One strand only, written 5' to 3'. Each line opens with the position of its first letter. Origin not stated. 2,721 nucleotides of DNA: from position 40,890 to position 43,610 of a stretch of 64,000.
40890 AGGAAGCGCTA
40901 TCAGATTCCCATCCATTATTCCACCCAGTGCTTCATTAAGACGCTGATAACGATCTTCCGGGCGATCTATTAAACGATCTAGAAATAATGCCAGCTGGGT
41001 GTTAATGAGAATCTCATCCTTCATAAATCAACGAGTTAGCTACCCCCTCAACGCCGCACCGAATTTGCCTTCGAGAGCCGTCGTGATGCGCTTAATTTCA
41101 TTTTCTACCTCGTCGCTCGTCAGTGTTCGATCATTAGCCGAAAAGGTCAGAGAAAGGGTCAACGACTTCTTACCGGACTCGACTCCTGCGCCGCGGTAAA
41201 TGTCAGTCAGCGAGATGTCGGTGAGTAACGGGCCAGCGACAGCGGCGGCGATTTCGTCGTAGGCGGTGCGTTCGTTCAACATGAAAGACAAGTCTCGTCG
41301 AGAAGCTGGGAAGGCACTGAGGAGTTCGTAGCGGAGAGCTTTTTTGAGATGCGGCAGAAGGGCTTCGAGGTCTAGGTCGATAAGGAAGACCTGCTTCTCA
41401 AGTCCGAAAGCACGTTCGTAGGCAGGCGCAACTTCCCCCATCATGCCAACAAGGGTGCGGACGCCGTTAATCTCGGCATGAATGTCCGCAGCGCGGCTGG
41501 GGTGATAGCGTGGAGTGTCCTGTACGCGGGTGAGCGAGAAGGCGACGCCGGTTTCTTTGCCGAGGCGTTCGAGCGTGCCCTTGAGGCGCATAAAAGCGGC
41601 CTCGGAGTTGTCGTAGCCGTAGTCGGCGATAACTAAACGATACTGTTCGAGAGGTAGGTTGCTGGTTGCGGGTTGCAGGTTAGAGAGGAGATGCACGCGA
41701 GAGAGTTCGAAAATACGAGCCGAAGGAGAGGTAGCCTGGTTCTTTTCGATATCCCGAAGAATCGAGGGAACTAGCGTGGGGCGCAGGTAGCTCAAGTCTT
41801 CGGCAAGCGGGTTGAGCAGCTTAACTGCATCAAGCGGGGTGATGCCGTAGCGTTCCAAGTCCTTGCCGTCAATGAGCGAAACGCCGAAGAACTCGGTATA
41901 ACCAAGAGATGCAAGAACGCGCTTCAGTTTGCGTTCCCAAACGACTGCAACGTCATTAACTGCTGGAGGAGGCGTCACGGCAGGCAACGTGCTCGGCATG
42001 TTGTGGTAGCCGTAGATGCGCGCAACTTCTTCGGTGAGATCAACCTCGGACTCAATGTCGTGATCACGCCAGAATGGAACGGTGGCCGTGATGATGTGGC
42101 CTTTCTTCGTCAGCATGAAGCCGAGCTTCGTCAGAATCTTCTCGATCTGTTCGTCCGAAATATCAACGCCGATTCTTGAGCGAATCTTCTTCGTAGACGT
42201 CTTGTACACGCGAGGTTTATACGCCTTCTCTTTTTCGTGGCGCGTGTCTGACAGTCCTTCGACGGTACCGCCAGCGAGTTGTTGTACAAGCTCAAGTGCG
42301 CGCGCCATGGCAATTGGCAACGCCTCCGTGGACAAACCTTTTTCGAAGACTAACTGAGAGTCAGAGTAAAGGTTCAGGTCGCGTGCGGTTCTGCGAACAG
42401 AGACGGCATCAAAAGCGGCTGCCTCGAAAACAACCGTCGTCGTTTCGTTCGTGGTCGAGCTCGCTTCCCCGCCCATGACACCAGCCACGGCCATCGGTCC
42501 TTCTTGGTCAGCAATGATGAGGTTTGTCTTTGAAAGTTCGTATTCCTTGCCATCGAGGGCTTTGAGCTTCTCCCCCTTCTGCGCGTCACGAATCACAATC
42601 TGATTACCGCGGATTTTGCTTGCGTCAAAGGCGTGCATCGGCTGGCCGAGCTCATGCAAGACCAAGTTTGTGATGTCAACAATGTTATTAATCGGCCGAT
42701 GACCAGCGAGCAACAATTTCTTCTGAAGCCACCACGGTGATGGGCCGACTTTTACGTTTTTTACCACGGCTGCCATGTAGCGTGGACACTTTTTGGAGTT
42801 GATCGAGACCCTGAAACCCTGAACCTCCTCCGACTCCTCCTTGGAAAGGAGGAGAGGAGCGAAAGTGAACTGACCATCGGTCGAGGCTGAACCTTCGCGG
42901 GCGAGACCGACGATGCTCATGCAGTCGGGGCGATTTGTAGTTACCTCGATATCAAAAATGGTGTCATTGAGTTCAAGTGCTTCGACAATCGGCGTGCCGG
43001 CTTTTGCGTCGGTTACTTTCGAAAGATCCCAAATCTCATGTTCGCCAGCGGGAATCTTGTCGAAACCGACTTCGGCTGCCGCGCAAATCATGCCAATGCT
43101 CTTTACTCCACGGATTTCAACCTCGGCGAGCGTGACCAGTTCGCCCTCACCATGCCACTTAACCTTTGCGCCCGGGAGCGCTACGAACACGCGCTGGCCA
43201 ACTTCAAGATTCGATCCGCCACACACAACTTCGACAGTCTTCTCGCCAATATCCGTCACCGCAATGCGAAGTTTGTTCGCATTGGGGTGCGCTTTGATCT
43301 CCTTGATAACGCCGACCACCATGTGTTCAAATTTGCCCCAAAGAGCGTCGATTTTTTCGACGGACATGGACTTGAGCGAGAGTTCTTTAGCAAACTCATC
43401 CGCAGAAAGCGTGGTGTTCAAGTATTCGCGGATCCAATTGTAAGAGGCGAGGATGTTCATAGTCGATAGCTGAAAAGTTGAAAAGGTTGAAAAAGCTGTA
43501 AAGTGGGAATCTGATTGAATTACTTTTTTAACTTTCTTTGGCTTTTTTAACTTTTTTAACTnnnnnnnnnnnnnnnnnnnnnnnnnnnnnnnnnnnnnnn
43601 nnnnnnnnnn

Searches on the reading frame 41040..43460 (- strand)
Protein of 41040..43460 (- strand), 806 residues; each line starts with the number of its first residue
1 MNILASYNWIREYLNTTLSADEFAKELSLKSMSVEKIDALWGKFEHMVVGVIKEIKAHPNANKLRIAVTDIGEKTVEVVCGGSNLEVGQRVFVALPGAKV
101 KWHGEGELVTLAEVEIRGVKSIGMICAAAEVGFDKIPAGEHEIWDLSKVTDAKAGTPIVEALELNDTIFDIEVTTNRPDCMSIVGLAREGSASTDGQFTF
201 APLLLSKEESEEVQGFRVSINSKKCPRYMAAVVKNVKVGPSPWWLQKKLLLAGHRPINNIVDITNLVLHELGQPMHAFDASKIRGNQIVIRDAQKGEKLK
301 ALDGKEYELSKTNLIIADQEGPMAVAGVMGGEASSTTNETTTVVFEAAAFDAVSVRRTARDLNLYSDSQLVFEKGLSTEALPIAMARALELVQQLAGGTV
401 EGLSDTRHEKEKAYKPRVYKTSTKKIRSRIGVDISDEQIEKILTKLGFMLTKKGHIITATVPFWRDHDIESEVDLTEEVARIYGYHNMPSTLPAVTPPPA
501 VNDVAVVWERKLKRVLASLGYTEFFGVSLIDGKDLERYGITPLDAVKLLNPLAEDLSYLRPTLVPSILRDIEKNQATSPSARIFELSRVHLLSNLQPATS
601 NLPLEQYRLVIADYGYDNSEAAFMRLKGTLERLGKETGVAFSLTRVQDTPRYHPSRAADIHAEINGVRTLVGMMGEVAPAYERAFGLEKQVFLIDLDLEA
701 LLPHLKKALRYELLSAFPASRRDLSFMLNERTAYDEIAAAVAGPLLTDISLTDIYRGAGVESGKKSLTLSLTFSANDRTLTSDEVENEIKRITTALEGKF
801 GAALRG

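Call 5: search_protein_families(library=pfam, proteins=[window:41040-43460:-], max_evalue=0.01)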
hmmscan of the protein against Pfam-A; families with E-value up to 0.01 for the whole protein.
window:41040-43460:- (806 aa): 5 families
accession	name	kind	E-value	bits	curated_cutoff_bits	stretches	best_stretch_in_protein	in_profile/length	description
PF03483.22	B3_4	-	3e-66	222.8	29.3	1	224-397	1-174/174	B3/4 domain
PF17759.6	tRNA_synthFbeta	-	6.9e-36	124.2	22.4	1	489-698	2-214/214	Phenylalanyl tRNA synthetase beta chain CLM domain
PF03147.19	FDX-ACB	-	2e-23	83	31.1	1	715-805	1-94/94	Ferredoxin-fold anticodon binding domain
PF03484.21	B5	-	5.9e-22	78.1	28.6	1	421-485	3-67/67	tRNA synthetase B5 domain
PF01588.26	tRNA_bind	-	2.4e-13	50.4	27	1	47-136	1-77/96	Putative tRNA binding domain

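Call 6: search_protein_families(library=ncbifam, proteins=[window:41040-43460:-], max_evalue=0.01)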
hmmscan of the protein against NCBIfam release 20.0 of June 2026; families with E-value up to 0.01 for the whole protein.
window:41040-43460:- (806 aa): 10 families
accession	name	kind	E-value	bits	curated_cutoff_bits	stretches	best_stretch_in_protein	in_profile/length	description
TIGR00472.1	pheT_bact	equivalog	6.2e-208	692.8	402.65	1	6-805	4-798/798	phenylalanine--tRNA ligase subunit beta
NF001882.0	PRK00629.5-4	equivalog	7e-60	203.2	527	1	5-736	3-676/725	phenylalanine--tRNA ligase subunit beta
TIGR00471.1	pheT_arch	equivalog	1.3e-32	113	282.65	1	404-702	265-551/551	phenylalanine--tRNA ligase subunit beta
NF045760.1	YtpR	equivalog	7.1e-21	74.9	100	1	33-150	75-179/185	YtpR family tRNA-binding protein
NF001879.0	PRK00629.5-1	equivalog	1.7e-12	46.7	840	1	44-283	42-269/718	phenylalanine--tRNA ligase subunit beta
NF045867.1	PheT_Nterm_rel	equivalog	3.8e-08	33.5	120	1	36-133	78-170/171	TyrS-associated PheT N-terminal domain-related protein TapR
TIGR00469.1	pheS_mito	equivalog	0.00012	20.9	258.35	1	710-797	350-444/451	phenylalanine--tRNA ligase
NF007492.0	PRK10089.1-1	equivalog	0.00067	19.6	150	1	46-80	13-47/110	tRNA-binding protein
TIGR00399.1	metG_C_term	equivalog_domain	0.0022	17.8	116.65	0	34-132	31-120/139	methionine--tRNA ligase subunit beta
NF051887.1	PheS_related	equivalog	0.0043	16.2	300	0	709-796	243-346/349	PheS-related mystery ligase SrmL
